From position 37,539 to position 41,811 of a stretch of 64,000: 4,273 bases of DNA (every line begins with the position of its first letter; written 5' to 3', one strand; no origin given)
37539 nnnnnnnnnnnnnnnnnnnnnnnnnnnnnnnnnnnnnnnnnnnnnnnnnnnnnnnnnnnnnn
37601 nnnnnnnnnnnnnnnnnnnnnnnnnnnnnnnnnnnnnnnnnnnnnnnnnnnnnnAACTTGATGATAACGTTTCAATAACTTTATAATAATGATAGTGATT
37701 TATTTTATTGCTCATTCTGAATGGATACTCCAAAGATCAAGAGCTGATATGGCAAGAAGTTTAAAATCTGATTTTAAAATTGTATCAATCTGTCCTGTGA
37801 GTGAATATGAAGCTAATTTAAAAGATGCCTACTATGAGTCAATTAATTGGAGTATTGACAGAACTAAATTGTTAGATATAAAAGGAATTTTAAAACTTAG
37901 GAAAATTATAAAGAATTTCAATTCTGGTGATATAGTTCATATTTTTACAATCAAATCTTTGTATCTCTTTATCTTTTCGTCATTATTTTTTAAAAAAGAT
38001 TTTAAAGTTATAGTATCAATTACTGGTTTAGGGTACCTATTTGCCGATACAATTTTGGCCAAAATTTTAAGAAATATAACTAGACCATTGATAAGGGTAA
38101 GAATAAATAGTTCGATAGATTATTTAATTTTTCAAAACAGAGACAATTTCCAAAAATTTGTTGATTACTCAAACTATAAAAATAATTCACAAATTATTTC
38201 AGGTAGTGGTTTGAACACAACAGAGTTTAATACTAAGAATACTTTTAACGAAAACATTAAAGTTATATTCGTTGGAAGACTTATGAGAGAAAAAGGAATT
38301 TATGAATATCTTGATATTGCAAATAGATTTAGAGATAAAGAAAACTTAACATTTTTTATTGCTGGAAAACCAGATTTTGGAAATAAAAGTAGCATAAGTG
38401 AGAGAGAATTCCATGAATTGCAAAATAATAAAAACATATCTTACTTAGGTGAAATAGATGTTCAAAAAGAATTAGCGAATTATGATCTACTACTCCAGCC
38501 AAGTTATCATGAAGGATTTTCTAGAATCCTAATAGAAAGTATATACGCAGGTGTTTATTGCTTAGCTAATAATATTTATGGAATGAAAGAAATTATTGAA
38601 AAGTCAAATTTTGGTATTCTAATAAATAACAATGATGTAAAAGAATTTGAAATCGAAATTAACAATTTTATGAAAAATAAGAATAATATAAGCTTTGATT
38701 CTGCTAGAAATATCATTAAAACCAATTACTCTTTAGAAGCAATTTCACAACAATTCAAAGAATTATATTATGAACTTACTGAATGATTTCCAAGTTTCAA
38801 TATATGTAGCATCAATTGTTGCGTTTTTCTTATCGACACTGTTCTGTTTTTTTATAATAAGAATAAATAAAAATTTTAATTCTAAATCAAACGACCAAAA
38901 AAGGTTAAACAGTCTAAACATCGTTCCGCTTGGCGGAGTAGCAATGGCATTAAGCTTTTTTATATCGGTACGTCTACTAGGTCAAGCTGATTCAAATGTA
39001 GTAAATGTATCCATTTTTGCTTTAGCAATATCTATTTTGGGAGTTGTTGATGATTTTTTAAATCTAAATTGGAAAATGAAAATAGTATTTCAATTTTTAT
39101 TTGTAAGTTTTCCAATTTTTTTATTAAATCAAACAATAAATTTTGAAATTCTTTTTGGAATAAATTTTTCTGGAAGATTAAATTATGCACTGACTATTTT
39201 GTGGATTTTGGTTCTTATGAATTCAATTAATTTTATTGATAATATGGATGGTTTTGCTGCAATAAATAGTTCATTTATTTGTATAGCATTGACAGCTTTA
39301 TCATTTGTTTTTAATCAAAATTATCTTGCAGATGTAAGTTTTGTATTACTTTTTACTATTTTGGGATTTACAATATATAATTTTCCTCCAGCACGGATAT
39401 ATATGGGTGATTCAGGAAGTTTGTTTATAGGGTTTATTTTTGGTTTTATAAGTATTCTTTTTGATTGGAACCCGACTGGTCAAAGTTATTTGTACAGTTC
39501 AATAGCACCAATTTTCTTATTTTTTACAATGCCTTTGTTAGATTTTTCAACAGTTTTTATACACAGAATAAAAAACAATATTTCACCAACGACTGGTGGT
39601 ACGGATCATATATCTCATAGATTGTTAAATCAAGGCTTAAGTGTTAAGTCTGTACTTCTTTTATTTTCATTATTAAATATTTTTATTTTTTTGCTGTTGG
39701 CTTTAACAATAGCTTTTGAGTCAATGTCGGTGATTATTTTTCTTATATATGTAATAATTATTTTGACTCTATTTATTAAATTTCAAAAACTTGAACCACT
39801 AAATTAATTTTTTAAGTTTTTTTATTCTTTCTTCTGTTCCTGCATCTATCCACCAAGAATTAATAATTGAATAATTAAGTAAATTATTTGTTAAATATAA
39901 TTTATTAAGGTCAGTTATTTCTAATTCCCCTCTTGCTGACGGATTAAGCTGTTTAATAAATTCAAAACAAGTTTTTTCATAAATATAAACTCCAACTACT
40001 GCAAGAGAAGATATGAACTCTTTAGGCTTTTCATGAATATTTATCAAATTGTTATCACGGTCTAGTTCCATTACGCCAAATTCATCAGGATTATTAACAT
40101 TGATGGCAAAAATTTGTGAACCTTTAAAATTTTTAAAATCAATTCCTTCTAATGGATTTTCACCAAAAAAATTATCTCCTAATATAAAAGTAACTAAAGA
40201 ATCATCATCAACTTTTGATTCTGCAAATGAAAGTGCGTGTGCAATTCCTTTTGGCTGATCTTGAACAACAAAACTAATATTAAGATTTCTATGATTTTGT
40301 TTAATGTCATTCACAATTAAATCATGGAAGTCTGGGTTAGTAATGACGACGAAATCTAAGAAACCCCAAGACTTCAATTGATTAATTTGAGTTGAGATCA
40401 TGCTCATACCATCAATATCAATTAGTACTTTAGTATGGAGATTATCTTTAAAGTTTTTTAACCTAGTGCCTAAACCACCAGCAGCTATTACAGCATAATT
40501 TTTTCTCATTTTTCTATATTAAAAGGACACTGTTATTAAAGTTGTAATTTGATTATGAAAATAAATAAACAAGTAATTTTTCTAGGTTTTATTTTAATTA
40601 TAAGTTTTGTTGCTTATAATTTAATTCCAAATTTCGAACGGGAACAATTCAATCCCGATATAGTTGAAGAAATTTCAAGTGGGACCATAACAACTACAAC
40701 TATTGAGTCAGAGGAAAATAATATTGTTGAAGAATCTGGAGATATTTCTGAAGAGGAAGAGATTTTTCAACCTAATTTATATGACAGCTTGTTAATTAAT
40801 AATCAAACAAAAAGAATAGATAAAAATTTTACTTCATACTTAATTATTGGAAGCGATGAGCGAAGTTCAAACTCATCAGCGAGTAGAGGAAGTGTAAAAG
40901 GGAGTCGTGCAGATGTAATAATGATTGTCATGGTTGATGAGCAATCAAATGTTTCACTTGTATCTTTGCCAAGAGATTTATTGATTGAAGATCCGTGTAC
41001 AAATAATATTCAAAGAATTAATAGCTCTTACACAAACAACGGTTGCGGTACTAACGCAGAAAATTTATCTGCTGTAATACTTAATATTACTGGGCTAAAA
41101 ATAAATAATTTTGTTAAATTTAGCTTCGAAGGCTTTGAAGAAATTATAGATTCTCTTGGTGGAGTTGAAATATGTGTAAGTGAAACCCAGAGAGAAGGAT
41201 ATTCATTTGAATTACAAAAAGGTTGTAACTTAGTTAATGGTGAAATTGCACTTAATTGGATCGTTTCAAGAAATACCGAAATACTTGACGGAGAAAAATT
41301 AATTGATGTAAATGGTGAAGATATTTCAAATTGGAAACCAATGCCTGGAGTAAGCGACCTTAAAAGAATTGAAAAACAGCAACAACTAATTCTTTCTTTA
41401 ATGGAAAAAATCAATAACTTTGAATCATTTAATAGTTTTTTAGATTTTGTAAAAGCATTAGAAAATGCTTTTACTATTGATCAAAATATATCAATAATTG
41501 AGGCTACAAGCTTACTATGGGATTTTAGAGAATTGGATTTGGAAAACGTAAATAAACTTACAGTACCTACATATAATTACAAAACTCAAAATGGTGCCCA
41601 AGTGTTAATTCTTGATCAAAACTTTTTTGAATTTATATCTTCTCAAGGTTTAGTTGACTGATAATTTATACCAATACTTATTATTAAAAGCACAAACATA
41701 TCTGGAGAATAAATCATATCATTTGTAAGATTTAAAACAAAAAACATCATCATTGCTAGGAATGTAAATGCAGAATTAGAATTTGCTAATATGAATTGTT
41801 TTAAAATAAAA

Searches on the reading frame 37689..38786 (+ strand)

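Call 35: search_protein_families(library=pfam, proteins=[window:37689-38786:+])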
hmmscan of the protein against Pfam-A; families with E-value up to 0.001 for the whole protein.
window:37689-38786:+ (365 aa): 4 families
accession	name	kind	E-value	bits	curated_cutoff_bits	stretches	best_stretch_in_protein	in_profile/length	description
PF00534.26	Glycos_transf_1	-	4.8e-24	85.2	26.4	1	180-344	6-167/172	Glycosyl transferases group 1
PF13692.12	Glyco_trans_1_4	-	9.2e-20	71.8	27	1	191-330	3-142/142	Glycosyl transferases group 1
PF13477.12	Glyco_trans_4_2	-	1.2e-06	29.2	23.4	1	5-150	4-139/139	Glycosyl transferase 4-like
PF20706.3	GT4-conflict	-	0.00099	18.6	26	0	187-306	195-323/385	Family 4 Glycosyltransferase in conflict systems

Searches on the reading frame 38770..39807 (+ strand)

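Call 35: search_protein_families(library=pfam, proteins=[window:38770-39807:+])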
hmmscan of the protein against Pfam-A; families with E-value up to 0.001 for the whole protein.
window:38770-39807:+ (345 aa): 1 family
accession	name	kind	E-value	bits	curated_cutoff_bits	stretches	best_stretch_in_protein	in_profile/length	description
PF00953.26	Glycos_transf_4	-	9.8e-33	113.8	27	1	80-231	4-159/160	Glycosyl transferase family 4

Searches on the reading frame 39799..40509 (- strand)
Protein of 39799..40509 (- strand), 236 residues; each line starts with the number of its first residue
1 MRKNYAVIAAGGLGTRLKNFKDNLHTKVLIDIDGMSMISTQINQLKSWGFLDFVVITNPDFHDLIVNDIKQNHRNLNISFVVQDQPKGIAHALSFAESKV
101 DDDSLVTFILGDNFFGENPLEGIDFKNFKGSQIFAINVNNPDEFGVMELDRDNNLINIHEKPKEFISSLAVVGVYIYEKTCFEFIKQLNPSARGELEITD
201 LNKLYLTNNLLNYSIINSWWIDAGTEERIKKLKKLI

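Call 35: search_protein_families(library=pfam, proteins=[window:39799-40509:-])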
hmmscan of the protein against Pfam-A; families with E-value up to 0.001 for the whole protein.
window:39799-40509:- (236 aa): 2 families
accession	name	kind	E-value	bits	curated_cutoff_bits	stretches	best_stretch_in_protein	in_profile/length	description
PF00483.29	NTP_transferase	-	1.8e-36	126.4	21.2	1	6-227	2-233/245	Nucleotidyl transferase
PF12804.13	NTP_transf_3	-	9.4e-08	32.8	27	1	6-113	1-96/160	MobA-like NTP transferase domain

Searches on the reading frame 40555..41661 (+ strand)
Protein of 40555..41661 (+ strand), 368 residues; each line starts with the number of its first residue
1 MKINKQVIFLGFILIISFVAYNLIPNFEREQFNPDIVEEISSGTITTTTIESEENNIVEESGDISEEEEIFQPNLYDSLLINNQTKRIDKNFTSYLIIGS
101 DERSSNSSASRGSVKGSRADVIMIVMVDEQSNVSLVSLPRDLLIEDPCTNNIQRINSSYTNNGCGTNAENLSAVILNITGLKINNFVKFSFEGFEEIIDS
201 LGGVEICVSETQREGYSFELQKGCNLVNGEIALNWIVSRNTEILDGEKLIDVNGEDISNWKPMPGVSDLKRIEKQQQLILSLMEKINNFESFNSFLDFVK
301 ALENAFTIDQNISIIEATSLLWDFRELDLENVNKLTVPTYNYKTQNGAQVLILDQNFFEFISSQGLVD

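Call 35: search_protein_families(library=pfam, proteins=[window:40555-41661:+])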
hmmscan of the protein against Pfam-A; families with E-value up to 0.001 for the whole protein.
window:40555-41661:+ (368 aa): 1 family
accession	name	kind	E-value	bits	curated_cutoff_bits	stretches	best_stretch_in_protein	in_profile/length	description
PF03816.19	LytR_cpsA_psr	-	2.5e-26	93.1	24.6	1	118-241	1-125/150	LytR_cpsA_psr family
